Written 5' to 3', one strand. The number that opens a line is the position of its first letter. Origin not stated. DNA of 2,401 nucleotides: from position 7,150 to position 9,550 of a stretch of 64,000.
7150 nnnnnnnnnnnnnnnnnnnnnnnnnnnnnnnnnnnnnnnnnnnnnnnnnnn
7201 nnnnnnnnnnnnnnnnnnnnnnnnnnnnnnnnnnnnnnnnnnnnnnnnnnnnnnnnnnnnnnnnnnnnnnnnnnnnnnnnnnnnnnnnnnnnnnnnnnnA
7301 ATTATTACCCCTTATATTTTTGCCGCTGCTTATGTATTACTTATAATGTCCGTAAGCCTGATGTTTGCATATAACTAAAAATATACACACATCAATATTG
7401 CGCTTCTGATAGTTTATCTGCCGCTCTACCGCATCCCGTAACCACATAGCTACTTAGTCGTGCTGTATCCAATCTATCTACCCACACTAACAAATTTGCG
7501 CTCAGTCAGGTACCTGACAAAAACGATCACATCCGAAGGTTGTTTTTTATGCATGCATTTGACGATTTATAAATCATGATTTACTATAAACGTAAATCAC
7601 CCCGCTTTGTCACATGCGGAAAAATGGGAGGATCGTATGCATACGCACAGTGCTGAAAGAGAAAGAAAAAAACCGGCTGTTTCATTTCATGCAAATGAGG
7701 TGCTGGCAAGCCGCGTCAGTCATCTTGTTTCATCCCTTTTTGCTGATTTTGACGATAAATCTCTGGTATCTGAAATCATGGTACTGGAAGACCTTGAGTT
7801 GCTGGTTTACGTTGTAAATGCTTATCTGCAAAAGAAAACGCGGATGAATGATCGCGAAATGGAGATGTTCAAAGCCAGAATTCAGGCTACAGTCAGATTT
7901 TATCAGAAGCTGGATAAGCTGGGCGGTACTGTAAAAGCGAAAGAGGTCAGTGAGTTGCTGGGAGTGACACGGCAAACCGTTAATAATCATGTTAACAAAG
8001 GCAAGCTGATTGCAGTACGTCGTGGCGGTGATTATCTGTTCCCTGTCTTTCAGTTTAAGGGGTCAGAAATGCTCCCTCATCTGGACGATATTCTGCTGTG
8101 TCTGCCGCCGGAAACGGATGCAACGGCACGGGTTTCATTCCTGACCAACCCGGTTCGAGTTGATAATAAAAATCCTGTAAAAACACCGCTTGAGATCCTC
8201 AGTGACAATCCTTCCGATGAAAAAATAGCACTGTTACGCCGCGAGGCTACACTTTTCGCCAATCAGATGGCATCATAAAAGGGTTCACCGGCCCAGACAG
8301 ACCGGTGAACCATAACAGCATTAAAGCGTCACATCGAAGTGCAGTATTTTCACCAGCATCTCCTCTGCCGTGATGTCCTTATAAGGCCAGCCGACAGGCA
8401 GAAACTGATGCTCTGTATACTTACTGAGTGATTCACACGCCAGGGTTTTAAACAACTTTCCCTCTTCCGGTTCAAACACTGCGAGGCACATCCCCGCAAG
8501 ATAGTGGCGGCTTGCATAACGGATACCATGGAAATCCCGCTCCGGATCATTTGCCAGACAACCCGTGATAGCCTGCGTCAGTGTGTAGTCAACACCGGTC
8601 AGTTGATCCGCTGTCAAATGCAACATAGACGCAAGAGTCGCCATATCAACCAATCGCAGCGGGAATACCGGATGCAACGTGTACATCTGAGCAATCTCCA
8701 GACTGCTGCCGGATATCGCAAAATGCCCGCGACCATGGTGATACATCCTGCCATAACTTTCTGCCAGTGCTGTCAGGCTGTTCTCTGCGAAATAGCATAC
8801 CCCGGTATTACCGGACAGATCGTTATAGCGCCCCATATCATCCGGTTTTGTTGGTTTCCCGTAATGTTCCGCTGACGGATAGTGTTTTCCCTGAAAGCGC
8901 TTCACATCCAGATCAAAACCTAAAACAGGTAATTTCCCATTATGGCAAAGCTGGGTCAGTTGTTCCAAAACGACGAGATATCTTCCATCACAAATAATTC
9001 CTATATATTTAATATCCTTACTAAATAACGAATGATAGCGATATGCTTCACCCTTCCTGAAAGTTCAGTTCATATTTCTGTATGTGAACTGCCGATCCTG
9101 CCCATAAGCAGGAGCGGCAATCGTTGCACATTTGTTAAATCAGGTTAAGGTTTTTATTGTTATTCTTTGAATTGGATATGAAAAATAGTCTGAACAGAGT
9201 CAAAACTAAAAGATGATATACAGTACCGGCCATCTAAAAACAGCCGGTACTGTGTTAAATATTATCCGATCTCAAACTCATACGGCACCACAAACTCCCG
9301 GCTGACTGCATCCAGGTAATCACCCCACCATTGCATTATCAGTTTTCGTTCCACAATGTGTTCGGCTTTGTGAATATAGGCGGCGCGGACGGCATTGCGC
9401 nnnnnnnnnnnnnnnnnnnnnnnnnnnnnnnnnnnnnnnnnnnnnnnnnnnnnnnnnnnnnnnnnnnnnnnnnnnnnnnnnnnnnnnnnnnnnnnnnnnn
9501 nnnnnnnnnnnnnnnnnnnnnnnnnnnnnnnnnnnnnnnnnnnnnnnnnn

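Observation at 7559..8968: RES toxin and DUF2384 antitoxin encoded tail-to-tail instead of as an operon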

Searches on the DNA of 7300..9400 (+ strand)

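Call 5: search_dna_similar(query=window:7300-9300:+, collection=ecoli_genomes, mode=near)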
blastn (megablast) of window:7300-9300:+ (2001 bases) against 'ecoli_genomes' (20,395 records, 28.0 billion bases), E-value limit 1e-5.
No match.

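Call 71: search_rna_families(source=window, start=7300, end=9400, threshold=evalue, max_evalue=10)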
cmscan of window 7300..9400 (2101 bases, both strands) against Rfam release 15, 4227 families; matches with E-value up to 10: 6.
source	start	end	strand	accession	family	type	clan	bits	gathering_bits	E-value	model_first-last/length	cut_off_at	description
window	7751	7799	+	RF01303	sR49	Gene; snRNA; snoRNA; CD-box;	-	20.3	50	0.32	1-56/56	no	Small nucleolar RNA sR49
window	9080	9181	-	RF02905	sRNA41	Gene; sRNA;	-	19.2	45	5.3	1-113/113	no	Archaeal Small RNA 41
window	9069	9223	-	RF01504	Afu_254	Gene; sRNA;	-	18.6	60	5.3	1-158/158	no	A. fumigatus sRNA Afu_254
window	8275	8318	-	RF00756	mir-299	Gene; miRNA;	-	15.9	67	10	1-63/63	no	mir-299 microRNA precursor family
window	9151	9257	+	RF01241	SNORA81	Gene; snRNA; snoRNA; HACA-box;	-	15.7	45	7.7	1-179/179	no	Small nucleolar RNA SNORA81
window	7429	7618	-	RF01295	SCARNA7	Gene; snRNA; snoRNA; scaRNA;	-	13.3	65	1.6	1-330/330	no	Small Cajal body-specific RNA 7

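Call 74: search_rna_families(sources=[L004, L010, L013, L022, L030, L032, L016, L035], threshold=evalue, max_evalue=1)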
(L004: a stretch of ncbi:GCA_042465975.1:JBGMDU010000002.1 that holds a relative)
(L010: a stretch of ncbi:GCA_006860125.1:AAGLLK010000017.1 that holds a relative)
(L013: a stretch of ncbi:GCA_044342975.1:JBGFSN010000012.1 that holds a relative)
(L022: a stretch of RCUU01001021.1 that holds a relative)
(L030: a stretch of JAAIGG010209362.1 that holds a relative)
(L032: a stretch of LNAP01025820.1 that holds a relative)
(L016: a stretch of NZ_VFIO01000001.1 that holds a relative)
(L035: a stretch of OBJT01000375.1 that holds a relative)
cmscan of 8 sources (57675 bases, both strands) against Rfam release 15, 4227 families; matches with E-value up to 1: 2.
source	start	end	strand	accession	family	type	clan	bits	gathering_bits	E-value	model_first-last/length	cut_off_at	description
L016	2230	2303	+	RF00005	tRNA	Gene; tRNA;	CL00001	59.3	29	2.4e-10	1-71/71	no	tRNA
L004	4334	4386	+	RF04144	MIR9783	Gene; miRNA;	-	26.7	100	0.41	22-76/95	no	MIR9783 microRNA precursor family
